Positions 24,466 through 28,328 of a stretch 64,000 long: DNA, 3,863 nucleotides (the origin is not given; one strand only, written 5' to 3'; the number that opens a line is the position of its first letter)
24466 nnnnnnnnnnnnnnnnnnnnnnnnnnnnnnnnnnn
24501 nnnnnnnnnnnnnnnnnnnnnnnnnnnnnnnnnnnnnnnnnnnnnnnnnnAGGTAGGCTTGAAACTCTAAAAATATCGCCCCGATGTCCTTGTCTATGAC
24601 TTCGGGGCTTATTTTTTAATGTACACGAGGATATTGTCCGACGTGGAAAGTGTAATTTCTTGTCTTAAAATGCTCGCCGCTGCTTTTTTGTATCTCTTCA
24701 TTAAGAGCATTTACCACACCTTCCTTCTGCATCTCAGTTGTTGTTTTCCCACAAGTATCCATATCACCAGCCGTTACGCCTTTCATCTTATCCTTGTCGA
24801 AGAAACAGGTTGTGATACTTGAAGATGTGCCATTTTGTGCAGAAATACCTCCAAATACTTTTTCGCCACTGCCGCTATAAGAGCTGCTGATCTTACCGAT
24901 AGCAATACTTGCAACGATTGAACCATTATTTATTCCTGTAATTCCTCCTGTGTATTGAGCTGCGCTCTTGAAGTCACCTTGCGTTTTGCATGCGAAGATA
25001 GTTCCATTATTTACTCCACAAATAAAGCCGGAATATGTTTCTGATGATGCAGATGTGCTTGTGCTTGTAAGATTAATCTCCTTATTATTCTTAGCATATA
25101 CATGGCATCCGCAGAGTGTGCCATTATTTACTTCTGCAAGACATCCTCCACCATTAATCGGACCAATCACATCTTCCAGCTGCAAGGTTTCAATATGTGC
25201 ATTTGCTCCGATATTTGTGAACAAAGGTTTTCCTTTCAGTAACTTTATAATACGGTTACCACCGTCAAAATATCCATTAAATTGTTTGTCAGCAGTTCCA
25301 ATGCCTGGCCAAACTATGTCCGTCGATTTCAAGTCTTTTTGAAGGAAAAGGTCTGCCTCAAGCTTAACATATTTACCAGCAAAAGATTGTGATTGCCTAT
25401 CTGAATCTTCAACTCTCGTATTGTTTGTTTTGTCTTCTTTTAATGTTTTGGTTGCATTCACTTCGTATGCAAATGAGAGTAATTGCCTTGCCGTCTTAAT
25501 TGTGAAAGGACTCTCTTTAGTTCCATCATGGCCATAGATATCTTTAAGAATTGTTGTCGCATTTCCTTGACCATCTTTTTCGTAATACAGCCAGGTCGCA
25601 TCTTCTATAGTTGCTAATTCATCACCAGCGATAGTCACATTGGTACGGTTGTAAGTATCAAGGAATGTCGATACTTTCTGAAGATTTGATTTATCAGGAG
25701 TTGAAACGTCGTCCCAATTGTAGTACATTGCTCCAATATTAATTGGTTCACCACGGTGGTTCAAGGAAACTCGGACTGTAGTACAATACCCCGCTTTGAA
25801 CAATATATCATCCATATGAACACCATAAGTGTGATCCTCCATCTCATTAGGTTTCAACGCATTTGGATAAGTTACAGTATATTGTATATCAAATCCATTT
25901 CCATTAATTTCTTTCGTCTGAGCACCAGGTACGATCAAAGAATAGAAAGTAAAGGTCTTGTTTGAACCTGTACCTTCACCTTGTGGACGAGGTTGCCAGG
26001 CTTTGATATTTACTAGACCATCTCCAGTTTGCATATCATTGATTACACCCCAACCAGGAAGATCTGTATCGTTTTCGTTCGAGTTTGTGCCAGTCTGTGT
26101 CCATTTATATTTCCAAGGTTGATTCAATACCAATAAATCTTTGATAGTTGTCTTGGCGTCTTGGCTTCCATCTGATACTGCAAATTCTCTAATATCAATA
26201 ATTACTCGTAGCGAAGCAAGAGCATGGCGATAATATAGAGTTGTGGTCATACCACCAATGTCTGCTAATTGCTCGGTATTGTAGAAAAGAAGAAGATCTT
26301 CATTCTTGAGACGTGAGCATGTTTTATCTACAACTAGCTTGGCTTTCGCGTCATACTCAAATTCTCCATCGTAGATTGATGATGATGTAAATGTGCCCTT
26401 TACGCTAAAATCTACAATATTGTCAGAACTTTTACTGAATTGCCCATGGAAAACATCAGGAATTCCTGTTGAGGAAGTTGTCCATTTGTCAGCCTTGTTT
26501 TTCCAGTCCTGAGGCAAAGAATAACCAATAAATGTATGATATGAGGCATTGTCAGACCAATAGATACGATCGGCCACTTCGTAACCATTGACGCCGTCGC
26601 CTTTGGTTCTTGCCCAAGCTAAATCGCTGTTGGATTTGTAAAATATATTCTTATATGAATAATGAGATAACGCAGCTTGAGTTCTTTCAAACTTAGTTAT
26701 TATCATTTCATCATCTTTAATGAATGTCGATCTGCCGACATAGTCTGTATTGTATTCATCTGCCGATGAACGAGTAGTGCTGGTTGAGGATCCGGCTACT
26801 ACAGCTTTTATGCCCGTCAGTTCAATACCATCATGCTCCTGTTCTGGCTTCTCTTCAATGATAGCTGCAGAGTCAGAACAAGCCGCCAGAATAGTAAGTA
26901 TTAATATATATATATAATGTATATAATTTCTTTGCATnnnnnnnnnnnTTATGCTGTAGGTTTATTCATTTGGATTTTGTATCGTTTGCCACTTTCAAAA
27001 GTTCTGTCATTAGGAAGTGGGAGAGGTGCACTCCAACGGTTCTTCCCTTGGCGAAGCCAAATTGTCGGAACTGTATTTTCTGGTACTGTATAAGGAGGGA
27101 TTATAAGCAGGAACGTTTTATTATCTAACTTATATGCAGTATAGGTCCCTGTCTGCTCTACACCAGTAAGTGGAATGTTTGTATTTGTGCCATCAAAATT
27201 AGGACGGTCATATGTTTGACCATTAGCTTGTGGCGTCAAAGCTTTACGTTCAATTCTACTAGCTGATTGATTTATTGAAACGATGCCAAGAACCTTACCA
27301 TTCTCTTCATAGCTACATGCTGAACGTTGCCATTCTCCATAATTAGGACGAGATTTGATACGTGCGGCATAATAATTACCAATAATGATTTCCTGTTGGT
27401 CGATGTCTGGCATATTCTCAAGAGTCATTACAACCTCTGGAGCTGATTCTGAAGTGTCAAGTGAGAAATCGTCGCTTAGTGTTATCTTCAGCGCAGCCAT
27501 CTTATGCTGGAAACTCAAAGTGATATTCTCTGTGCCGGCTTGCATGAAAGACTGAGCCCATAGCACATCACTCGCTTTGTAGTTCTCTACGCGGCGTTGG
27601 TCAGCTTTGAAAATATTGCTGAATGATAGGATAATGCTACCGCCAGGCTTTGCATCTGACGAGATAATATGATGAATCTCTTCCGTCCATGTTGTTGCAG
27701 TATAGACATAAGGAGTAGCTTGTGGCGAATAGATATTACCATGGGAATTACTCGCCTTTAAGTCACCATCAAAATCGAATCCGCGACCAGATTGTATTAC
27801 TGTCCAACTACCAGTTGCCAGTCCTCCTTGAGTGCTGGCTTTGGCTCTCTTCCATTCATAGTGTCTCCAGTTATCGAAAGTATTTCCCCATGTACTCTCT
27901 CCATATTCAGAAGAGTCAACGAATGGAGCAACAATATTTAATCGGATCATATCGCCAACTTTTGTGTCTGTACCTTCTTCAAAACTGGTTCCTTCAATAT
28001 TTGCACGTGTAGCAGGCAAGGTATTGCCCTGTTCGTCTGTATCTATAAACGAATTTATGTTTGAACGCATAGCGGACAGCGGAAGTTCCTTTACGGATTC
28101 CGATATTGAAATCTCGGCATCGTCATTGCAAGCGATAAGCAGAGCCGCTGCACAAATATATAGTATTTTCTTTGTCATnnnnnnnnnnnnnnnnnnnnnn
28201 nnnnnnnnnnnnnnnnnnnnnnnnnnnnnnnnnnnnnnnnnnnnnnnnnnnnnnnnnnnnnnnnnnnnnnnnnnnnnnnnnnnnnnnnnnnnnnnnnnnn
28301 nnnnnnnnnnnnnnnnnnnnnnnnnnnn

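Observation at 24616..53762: Giant 14-gene type V pilus-like locus: a DUF3575-like barrel plus 12 fimbrillin-superfamily lipoprotein paralogues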

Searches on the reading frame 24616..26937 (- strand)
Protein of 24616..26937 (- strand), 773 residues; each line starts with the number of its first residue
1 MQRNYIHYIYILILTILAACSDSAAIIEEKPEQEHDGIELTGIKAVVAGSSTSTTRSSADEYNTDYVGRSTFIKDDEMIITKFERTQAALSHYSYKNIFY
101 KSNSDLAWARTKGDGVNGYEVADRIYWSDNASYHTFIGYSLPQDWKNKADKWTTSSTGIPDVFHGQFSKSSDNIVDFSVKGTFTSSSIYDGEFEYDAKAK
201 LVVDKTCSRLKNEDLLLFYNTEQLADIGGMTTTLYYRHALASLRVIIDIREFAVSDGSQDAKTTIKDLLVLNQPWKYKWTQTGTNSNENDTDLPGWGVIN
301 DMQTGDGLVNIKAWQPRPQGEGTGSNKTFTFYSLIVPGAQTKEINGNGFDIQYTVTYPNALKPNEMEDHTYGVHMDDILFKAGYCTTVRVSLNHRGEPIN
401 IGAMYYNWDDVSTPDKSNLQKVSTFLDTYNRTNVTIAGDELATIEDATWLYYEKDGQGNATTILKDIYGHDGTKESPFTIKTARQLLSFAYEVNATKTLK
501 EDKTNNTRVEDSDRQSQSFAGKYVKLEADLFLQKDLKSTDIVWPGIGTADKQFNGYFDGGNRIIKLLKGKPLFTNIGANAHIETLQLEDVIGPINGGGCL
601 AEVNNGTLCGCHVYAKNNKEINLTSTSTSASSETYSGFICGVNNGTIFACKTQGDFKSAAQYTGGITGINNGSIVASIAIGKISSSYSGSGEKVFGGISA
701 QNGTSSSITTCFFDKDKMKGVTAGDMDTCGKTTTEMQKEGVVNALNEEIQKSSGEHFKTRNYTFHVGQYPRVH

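Call 5: search_protein_families(library=pfam, proteins=[window:24616-26937:-], max_evalue=0.01)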
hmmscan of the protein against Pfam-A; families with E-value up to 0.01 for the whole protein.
window:24616-26937:- (773 aa): 0 families

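Call 7: search_protein_families(library=ncbifam, proteins=[window:24616-26937:-], max_evalue=1)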
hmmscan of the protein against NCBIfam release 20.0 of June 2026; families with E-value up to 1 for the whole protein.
window:24616-26937:- (773 aa): 0 families

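Call 23: search_protein_families(library=pfam, proteins=[window:24616-26937:-], max_evalue=10)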
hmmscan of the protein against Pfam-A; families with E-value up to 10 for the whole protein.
window:24616-26937:- (773 aa): 0 families

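Call 98: search_solved_structures(query=A7, max_evalue=10)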
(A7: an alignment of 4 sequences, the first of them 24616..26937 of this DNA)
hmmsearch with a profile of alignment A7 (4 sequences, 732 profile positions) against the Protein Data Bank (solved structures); distinct sequences matched with E-value up to 10: 1.
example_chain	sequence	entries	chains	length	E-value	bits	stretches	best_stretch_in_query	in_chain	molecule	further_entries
6o2d_A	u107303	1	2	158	0.21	13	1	125-222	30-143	Inner kinetochore subunit cnp3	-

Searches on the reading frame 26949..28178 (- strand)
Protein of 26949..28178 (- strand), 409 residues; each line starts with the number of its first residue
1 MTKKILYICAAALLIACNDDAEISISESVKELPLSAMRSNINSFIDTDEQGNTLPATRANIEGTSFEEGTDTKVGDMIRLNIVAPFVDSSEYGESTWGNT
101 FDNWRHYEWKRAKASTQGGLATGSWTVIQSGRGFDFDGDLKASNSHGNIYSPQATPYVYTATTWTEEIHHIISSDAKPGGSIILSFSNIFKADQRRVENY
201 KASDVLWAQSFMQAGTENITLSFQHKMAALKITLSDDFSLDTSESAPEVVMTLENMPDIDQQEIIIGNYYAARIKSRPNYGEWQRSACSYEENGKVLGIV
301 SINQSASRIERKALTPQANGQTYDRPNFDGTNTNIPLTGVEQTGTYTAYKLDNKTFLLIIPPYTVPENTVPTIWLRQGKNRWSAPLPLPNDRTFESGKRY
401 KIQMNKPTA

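Call 5: search_protein_families(library=pfam, proteins=[window:26949-28178:-], max_evalue=0.01)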
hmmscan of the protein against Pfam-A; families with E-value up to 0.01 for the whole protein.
window:26949-28178:- (409 aa): 1 family
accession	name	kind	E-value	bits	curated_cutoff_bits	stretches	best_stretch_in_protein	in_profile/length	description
PF13149.12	Mfa_like_1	-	4.4e-12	47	27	1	185-256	82-151/246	Fimbrillin-like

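Call 7: search_protein_families(library=ncbifam, proteins=[window:26949-28178:-], max_evalue=1)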
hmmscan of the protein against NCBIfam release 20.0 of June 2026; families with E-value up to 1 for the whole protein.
window:26949-28178:- (409 aa): 1 family
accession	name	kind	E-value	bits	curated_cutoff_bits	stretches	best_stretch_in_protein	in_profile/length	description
NF052297.1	VV20781_fam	subfamily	0.086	12.3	155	1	1-52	1-51/229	VV20781 family protein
